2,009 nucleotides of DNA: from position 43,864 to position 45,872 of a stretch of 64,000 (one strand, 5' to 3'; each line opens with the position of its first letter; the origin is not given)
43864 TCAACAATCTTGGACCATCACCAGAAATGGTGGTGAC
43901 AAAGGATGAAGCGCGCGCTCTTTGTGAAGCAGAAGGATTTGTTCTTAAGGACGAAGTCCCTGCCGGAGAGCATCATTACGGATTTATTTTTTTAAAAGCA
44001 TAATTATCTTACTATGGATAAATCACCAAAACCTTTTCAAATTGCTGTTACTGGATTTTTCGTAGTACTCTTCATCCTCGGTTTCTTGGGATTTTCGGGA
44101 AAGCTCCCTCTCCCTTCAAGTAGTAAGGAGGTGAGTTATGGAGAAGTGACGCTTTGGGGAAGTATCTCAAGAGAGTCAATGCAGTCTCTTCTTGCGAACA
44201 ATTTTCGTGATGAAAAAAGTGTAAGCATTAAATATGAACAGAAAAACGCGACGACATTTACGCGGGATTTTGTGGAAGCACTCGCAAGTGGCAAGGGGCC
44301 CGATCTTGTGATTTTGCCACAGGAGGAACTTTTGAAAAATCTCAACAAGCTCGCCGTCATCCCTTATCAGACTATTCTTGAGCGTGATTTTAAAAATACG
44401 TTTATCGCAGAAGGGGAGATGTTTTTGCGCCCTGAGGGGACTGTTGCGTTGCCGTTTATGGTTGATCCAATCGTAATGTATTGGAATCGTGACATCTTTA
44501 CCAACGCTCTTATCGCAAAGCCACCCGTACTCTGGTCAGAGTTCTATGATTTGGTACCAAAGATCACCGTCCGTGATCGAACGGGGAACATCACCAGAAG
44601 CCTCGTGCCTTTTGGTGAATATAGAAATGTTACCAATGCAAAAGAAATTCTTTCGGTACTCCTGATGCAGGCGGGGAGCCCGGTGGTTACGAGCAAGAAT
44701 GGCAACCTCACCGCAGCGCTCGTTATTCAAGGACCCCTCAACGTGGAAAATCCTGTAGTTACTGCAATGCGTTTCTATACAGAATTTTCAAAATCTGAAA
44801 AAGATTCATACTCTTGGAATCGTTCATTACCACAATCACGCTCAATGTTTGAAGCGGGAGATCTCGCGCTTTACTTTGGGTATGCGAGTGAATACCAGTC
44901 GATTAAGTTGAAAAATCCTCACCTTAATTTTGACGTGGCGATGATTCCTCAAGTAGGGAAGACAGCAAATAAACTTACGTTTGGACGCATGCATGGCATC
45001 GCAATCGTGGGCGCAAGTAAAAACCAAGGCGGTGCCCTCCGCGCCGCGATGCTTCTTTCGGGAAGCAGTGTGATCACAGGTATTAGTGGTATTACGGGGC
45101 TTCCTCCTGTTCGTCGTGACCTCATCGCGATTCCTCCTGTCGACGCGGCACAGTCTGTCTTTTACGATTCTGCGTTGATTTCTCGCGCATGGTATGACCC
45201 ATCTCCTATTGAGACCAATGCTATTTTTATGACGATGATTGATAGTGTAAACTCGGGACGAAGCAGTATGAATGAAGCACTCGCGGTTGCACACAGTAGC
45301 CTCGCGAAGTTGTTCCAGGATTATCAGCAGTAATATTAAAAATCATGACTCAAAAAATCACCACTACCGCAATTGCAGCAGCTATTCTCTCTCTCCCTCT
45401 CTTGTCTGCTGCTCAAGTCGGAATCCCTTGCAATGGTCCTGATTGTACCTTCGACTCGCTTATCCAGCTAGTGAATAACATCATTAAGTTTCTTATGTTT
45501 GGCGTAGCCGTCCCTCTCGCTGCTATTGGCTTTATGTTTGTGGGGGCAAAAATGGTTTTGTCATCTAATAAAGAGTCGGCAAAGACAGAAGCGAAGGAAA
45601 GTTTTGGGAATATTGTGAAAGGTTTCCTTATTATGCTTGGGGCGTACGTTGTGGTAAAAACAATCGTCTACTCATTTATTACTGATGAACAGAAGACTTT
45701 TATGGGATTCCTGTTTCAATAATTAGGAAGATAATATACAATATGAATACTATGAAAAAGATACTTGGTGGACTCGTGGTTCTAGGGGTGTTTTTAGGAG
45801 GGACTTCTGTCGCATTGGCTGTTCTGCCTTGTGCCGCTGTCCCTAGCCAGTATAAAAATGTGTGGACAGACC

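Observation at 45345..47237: Five tandem paralogous pilin-like genes (signal peptide plus two TM helices)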

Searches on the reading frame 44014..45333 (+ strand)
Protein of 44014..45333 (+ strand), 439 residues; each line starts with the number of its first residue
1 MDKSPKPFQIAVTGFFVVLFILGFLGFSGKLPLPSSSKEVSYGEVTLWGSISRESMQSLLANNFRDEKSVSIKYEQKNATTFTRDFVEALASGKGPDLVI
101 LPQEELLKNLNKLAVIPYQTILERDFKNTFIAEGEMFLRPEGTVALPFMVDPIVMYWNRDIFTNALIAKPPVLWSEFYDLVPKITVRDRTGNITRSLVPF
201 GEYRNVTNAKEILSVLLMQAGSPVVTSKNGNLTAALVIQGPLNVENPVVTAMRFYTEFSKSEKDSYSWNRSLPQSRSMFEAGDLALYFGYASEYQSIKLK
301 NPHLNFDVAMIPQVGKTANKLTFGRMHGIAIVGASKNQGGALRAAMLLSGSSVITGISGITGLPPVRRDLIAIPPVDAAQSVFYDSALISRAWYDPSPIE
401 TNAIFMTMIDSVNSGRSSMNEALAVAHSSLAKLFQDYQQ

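Call 9: search_protein_families(library=pfam, proteins=[window:44014-45333:+], max_evalue=0.001)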
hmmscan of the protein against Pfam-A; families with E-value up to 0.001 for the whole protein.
window:44014-45333:+ (439 aa): 2 families
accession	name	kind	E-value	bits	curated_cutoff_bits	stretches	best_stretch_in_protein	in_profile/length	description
PF01547.30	SBP_bac_1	-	8.4e-16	59.3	26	1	54-341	6-293/307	Bacterial extracellular solute-binding protein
PF13416.11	SBP_bac_8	-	3.4e-14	53.8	27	1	61-377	3-272/279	Bacterial extracellular solute-binding protein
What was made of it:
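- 44014..45333 (+): Membrane-anchored solute-binding-protein-like gene (439 aa) that ends 11 nt before pil1. It is immediately upstream of the first pilin gene in every related Paceibacteria locus that has the block. Pfam SBP_bac_1 and SBP_bac_8 (call 9).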

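Call 84: find_homologous_proteins(query=window:44014-45333:+, max_evalue=1e-10)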
Query window:44014-45333:+ (439 aa): 2235 proteins with E <= 1e-10 among 8000 candidates; the best 120 are listed.
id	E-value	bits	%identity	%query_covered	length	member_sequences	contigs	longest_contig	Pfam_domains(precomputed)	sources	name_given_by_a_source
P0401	9.5e-288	972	100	100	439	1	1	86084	PF13416.12,PF01547.31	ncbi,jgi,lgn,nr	ncbi:MAG: extracellular solute-binding protein [Candidatus Pacebacteria bacterium]|jgi:ABC-type glyc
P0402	1.1e-251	853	86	100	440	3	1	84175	PF13416.12,PF01547.31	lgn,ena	-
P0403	4.7e-232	788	80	100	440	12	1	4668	PF13416.12,PF01547.31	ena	-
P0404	3.3e-231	786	79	100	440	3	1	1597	PF13416.12,PF01547.31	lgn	-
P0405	2.1e-230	783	78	100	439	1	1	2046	PF13416.12,PF01547.31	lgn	-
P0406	1.1e-229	781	77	100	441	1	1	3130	PF13416.12,PF01547.31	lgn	-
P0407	3.8e-228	776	78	100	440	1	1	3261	PF13416.12,PF01547.31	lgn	-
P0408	2.6e-227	773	77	100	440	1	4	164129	PF13416.12,PF01547.31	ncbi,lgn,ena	-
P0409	6.7e-224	762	77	100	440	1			PF13416.12,PF01547.31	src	-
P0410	6.3e-221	752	77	100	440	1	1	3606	PF13416.12,PF01547.31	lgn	-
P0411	5.9e-218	742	76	99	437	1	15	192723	PF13416.12,PF01547.31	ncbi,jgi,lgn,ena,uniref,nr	ncbi:MAG: hypothetical protein A2747_03270 [Candidatus Yonathbacteria bacterium RIFCSPHIGHO2_01_FULL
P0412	2.5e-217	740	74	98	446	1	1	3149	PF13416.12,PF01547.31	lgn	-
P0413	3.0e-216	736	74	99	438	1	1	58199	PF13416.12,PF01547.31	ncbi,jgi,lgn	ncbi:MAG: extracellular solute-binding protein [Candidatus Paceibacterota bacterium]|jgi:ABC-type gl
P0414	5.3e-216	736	73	100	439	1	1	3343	PF13416.12,PF01547.31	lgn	-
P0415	7.4e-216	735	74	100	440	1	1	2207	PF13416.12,PF01547.31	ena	-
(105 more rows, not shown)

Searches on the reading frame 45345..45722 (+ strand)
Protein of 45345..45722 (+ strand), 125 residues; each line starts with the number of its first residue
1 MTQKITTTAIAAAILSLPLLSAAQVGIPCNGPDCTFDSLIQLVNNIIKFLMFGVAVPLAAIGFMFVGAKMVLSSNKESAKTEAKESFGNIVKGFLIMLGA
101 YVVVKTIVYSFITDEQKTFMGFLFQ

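Call 3: search_protein_families(library=pfam, proteins=[window:45345-45722:+], max_evalue=1)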
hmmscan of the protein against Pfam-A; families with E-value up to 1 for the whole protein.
window:45345-45722:+ (125 aa): 3 families
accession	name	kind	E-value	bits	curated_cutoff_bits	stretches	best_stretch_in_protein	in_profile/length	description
PF04956.18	TrbC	-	1.6e-05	25.5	27.9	1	3-107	10-98/98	TrbC/VIRB2 pilin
PF18895.5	T4SS_pilin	-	0.00024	21.6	26.6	1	40-106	5-70/71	Type IV secretion system pilin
PF07332.16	Phage_holin_3_6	-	0.13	12.7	28.4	0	76-106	19-49/116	Putative Actinobacterial Holin-X, holin superfamily III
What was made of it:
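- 45345..45722 (+): pil1: signal peptide, conserved Cys-x4-Cys loop at the mature N-terminus, and a two-helix hairpin. It is the most divergent member and TrbC/VirB2-like. PF04956 TrbC 25.5 bits (cut-off 27.9) and PF18895 21.6 bits (call 3).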

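Call 4: search_protein_families(library=ncbifam, proteins=[window:45345-45722:+], max_evalue=1)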
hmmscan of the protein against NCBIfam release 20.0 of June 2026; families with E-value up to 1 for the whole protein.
window:45345-45722:+ (125 aa): 1 family
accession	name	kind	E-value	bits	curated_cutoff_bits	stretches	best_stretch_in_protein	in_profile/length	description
NF053884.1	SulfPermCysPBac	equivalog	0.0023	16.8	400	1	4-101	76-178/354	sulfate permease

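Call 14: find_homologous_proteins(query=A1)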
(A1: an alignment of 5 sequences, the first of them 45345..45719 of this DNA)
Query A1 (5 sequences) (125 aa, profile of the alignment): 401 proteins with E <= 0.001 among 8000 candidates; the best 120 are listed.
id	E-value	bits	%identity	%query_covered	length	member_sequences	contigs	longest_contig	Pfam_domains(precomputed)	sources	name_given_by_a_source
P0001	3.7e-36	142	-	-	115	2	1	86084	PF18895.6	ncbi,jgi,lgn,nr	ncbi:MAG: hypothetical protein M0P64_02245 [Candidatus Pacebacteria bacterium]|jgi:hypothetical prot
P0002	8.6e-35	137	-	-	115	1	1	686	PF18895.6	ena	-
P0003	8.0e-34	134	-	-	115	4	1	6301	PF18895.6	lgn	-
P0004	1.1e-33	134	-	-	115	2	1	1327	PF18895.6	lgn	-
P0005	1.3e-33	133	-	-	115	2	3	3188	PF18895.6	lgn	-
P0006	1.5e-33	133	-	-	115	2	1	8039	PF18895.6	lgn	-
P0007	4.6e-33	132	-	-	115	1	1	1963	PF18895.6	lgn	-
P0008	4.7e-33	132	-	-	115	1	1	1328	PF18895.6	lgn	-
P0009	6.6e-33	131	-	-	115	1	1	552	PF18895.6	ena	-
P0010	7.7e-33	131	100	100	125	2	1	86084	PF04956.19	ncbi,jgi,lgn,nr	ncbi:MAG: hypothetical protein M0P64_02230 [Candidatus Pacebacteria bacterium]|jgi:hypothetical prot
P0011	9.2e-33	131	-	-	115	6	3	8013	PF18895.6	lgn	-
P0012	1.0e-32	131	-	-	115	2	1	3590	PF18895.6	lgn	-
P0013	1.2e-32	130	-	-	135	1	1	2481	PF18895.6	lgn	-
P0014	3.8e-32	129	-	-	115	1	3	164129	PF18895.6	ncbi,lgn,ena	-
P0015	5.5e-32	128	-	-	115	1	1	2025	PF18895.6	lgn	-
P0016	7.6e-32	128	-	-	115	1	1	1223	PF18895.6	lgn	-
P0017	1.1e-31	127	-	-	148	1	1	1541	PF18895.6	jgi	jgi:hypothetical protein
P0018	1.5e-31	127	-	-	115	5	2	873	PF18895.6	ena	-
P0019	1.6e-31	127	-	-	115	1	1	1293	PF18895.6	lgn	-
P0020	2.8e-31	126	-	-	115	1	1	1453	PF18895.6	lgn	-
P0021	3.6e-31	126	-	-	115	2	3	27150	PF18895.6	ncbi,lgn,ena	-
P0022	4.4e-31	125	-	-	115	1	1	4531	PF18895.6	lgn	-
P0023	9.3e-31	124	-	-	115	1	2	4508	PF18895.6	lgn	-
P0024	1.2e-30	124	-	-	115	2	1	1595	PF18895.6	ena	-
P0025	1.6e-30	123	-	-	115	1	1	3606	PF18895.6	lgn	-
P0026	2.3e-30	123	-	-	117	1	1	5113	PF18895.6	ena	-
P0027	2.3e-30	123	-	-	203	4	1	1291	PF18895.6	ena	-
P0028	2.9e-30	123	-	-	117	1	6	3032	PF18895.6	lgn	-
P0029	3.7e-30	122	-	-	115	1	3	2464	PF18895.6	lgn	-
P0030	5.6e-30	122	25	83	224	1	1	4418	PF18895.6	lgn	-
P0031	5.9e-30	122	-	-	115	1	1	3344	PF18895.6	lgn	-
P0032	1.5e-29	120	-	-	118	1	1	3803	PF18895.6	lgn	-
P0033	1.6e-29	120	-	-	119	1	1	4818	PF18895.6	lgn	-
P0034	1.9e-29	120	-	-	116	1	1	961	PF18895.6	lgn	-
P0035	2.7e-29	120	-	-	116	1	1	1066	PF18895.6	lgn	-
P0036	4.7e-29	119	-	-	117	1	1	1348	PF18895.6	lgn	-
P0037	6.9e-29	118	-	-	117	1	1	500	PF18895.6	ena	-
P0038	1.1e-28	118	29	38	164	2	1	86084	PF18895.6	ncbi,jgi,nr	ncbi:MAG: hypothetical protein M0P64_02235 [Candidatus Pacebacteria bacterium]|jgi:hypothetical prot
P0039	1.2e-28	117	-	-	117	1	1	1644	PF18895.6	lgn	-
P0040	2.4e-28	116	-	-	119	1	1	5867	PF18895.6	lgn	-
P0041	3.1e-28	116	-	-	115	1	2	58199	PF18895.6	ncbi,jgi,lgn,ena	ncbi:MAG: hypothetical protein WC791_03375 [Candidatus Paceibacterota bacterium]|jgi:hypothetical pr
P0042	4.9e-28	115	-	-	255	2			PF18895.6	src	-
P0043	6.2e-28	115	21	65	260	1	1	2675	PF18895.6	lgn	-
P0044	8.3e-28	115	-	-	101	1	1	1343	PF18895.6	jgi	-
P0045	1.6e-27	114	-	-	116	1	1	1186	PF18895.6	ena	-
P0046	2.1e-27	113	-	-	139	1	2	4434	PF18895.6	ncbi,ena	-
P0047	2.3e-27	113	-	-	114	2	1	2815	PF18895.6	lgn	-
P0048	3.4e-27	113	-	-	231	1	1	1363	PF18895.6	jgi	jgi:hypothetical protein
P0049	3.7e-27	113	-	-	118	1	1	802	PF18895.6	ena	-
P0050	5.3e-27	112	25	73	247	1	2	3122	PF18895.6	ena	-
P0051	5.6e-27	112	32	38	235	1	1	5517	PF18895.6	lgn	-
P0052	9.6e-27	111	22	70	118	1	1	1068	PF18895.6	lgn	-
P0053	1.2e-26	111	-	-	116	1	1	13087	PF18895.6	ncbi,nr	ncbi:MAG: hypothetical protein HZB10_01840 [Candidatus Yonathbacteria bacterium]|nr:hypothetical pro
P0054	1.8e-26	110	82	100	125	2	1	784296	PF04956.19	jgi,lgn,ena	-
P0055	5.4e-26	109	-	-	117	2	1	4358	PF18895.6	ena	-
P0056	7.5e-26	108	-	-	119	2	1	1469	PF18895.6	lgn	-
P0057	1.3e-25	108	-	-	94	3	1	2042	PF18895.6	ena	-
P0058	1.4e-25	108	24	62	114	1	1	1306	PF18895.6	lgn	-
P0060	2.5e-25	107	-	-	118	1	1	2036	PF18895.6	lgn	-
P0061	2.8e-25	107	29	38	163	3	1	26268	PF18895.6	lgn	-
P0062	2.9e-25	107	-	-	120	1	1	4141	PF18895.6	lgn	-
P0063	3.5e-25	106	-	-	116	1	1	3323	PF18895.6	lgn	-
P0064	3.9e-25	106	-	-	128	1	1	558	PF18895.6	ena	-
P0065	4.2e-25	106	-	-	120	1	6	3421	PF18895.6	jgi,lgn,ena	-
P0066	5.8e-25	106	-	-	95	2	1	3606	PF18895.6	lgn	-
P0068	8.5e-25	105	-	-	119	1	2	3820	PF18895.6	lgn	-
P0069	1.3e-24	104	-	-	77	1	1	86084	PF18895.6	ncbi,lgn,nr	ncbi:MAG: pilin [Candidatus Pacebacteria bacterium]|nr:pilin [Candidatus Paceibacterota bacterium]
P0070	1.5e-24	104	-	-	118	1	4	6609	PF18895.6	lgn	-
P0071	1.5e-24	104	-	-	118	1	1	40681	PF18895.6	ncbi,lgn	ncbi:MAG: hypothetical protein WAV98_02245 [Minisyncoccia bacterium]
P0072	1.8e-24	104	-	-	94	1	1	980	PF18895.6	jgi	jgi:FtsH-binding integral membrane protein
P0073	2.0e-24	104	-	-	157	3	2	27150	PF18895.6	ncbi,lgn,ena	-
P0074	2.1e-24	104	-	-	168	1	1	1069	PF18895.6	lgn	-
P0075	2.7e-24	103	-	-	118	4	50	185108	PF18895.6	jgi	jgi:hypothetical protein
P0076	2.7e-24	103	-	-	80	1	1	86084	PF18895.6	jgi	jgi:hypothetical protein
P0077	2.8e-24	103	-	-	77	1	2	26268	PF18895.6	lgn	-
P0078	2.9e-24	103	-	-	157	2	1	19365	PF18895.6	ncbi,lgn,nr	ncbi:MAG: hypothetical protein HZB11_02390 [Candidatus Yonathbacteria bacterium]|nr:hypothetical pro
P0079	3.3e-24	103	-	-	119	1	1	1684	PF18895.6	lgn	-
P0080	3.5e-24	103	-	-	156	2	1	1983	PF18895.6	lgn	-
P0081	3.9e-24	103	-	-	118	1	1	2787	PF18895.6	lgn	-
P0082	4.1e-24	103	-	-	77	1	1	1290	PF18895.6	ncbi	-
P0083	4.2e-24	103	-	-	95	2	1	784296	PF18895.6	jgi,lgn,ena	-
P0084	5.0e-24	103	-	-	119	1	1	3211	PF18895.6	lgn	-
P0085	5.1e-24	103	-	-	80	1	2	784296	PF18895.6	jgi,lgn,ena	-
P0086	5.9e-24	102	-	-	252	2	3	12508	PF18895.6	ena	-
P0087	7.8e-24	102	69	99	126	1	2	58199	-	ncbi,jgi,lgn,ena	ncbi:MAG: hypothetical protein WC791_03390 [Candidatus Paceibacterota bacterium]|jgi:hypothetical pr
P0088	8.0e-24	102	27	51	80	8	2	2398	PF18895.6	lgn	-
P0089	8.2e-24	102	-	-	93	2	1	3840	PF18895.6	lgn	-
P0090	1.1e-23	102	-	-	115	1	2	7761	PF18895.6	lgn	-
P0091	1.5e-23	101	-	-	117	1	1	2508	PF18895.6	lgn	-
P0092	1.6e-23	101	-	-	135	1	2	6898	PF18895.6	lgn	-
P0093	2.0e-23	101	-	-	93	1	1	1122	PF18895.6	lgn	-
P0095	2.3e-23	100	-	-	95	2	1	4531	PF18895.6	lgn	-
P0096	2.7e-23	100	-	-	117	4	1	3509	PF18895.6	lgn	-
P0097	2.7e-23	100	-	-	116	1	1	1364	PF18895.6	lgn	-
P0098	2.9e-23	100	30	38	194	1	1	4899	PF18895.6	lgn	-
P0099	3.1e-23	100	-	-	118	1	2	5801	PF18895.6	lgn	-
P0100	3.1e-23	100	-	-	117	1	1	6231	PF18895.6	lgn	-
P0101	3.2e-23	100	38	17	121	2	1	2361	PF18895.6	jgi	jgi:hypothetical protein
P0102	3.2e-23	100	-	-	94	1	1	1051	PF18895.6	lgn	-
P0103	4.4e-23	100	-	-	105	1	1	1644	PF18895.6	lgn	-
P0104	4.7e-23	99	35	32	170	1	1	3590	PF18895.6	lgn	-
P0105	5.1e-23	99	-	-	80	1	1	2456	PF18895.6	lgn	-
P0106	5.3e-23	99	-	-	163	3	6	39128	PF18895.6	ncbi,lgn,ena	-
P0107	5.5e-23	99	-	-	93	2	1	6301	PF18895.6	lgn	-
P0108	6.5e-23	99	27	33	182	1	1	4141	PF18895.6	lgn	-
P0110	8.4e-23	99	-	-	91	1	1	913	PF18895.6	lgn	-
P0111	8.6e-23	99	-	-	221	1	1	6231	PF18895.6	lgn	-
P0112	9.0e-23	99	-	-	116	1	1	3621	PF18895.6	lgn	-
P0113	9.1e-23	99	-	-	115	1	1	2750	PF18895.6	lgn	-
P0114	1.0e-22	98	-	-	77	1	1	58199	PF18895.6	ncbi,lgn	ncbi:MAG: hypothetical protein WC791_03370 [Candidatus Paceibacterota bacterium]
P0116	1.3e-22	98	-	-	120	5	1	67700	PF18895.6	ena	-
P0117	1.8e-22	98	-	-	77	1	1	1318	PF18895.6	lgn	-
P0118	1.9e-22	98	-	-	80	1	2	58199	PF18895.6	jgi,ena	jgi:uncharacterized membrane protein YfcA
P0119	2.0e-22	97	-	-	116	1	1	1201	PF18895.6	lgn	-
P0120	2.2e-22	97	-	-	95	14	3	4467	PF18895.6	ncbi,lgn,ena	-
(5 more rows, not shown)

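Call 20: find_encoding_contigs(protein=P0054, flank=10000, max_places=4)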
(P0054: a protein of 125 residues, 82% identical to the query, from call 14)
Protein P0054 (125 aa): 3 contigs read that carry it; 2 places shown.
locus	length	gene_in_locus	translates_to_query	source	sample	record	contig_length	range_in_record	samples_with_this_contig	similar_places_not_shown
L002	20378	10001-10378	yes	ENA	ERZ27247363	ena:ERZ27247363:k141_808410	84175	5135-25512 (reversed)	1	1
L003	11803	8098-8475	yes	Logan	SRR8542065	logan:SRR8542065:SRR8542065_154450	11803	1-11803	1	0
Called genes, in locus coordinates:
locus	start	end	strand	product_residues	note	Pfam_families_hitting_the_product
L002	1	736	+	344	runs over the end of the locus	-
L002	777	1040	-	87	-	-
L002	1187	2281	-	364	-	PF00575:S1 (weak), PF21710:Spt6_S1 (faint), PF21543:CvfB_2nd (faint), PF23459:S1_RRP5 (faint), PF24685:OB_RRP5_4th (faint), PF00575:S1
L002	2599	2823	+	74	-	-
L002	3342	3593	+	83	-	-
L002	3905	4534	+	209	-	PF13483:Lactamase_B_3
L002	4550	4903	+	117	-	-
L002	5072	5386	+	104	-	-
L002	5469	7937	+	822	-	PF00521:DNA_topoisoIV, PF03989:DNA_gyraseA_C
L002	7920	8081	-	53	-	-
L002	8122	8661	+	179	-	PF01209:Ubie_methyltran, PF13847:Methyltransf_31, PF08241:Methyltransf_11, PF08242:Methyltransf_12, PF13649:Methyltransf_25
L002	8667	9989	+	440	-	PF01547:SBP_bac_1, PF13416:SBP_bac_8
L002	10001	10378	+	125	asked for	PF04956:TrbC (weak)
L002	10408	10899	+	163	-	PF18895:T4SS_pilin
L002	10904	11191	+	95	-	PF18895:T4SS_pilin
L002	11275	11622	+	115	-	PF18895:T4SS_pilin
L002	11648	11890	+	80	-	PF18895:T4SS_pilin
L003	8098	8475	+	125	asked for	PF04956:TrbC (weak)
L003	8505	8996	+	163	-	PF18895:T4SS_pilin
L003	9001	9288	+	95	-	PF18895:T4SS_pilin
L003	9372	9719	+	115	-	PF18895:T4SS_pilin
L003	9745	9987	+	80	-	PF18895:T4SS_pilin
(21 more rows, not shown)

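Call 22: find_encoding_contigs(protein=P0087, flank=10000, max_places=3)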
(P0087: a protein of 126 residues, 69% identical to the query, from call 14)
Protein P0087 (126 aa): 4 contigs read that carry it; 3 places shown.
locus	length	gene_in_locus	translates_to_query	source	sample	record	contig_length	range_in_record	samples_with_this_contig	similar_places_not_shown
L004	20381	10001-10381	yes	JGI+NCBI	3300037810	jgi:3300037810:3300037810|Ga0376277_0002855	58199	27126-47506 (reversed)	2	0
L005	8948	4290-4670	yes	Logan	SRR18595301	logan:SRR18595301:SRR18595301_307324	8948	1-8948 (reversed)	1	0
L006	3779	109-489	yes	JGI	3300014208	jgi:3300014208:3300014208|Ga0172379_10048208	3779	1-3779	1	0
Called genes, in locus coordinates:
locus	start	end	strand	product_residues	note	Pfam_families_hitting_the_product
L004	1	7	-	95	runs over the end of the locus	-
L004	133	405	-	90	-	-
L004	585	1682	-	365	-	PF00575:S1 (weak), PF21710:Spt6_S1 (faint), PF21543:CvfB_2nd (faint), PF23459:S1_RRP5 (faint), PF00575:S1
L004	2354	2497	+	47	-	-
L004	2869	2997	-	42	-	-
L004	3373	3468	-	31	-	-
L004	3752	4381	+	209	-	PF13483:Lactamase_B_3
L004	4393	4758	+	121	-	-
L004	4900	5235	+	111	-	-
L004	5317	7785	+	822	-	PF00521:DNA_topoisoIV, PF03989:DNA_gyraseA_C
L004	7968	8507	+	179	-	PF01209:Ubie_methyltran, PF05175:MTS (weak), PF13847:Methyltransf_31, PF08241:Methyltransf_11, PF08242:Methyltransf_12, PF13649:Methyltransf_25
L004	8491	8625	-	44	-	-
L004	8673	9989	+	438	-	PF01547:SBP_bac_1, PF13416:SBP_bac_8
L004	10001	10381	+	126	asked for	-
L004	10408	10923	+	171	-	PF18895:T4SS_pilin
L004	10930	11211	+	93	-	PF18895:T4SS_pilin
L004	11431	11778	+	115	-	PF18895:T4SS_pilin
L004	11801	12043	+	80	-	PF18895:T4SS_pilin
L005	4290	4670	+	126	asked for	-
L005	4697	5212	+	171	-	PF18895:T4SS_pilin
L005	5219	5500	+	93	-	PF18895:T4SS_pilin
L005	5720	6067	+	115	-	PF18895:T4SS_pilin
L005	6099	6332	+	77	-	PF18895:T4SS_pilin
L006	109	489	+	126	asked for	-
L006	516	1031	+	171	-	PF18895:T4SS_pilin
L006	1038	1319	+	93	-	PF18895:T4SS_pilin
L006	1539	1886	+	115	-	PF18895:T4SS_pilin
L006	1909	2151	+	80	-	PF18895:T4SS_pilin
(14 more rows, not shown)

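Call 53: search_protein_families(library=phrogs, proteins=[window:45345-45722:+], max_evalue=0.01)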
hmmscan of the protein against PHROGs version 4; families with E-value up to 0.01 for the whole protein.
window:45345-45722:+ (125 aa): 0 families

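Call 88: search_protein_families(library=pfam, alignment_id=A5, max_evalue=0.01)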
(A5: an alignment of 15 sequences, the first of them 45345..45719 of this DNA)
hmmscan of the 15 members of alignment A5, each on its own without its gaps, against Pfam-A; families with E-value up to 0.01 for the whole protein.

A. member 1, window:45345-45719:+ (125 aa): 2 families
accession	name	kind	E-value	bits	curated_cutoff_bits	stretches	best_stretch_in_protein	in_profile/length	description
PF04956.18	TrbC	-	1.6e-05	25.5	27.9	1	3-107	10-98/98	TrbC/VIRB2 pilin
PF18895.5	T4SS_pilin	-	0.00024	21.6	26.6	1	40-106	5-70/71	Type IV secretion system pilin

B. families by the number of members that match (of 15 scanned): 2 families
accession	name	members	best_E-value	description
PF04956.18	TrbC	10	8.8e-06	TrbC/VIRB2 pilin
PF18895.5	T4SS_pilin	6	5.4e-06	Type IV secretion system pilin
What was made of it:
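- PF18895 is above its gathering score for pil2 to pil5, and pil1 is a borderline TrbC/VirB2 match (calls 3, 88).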
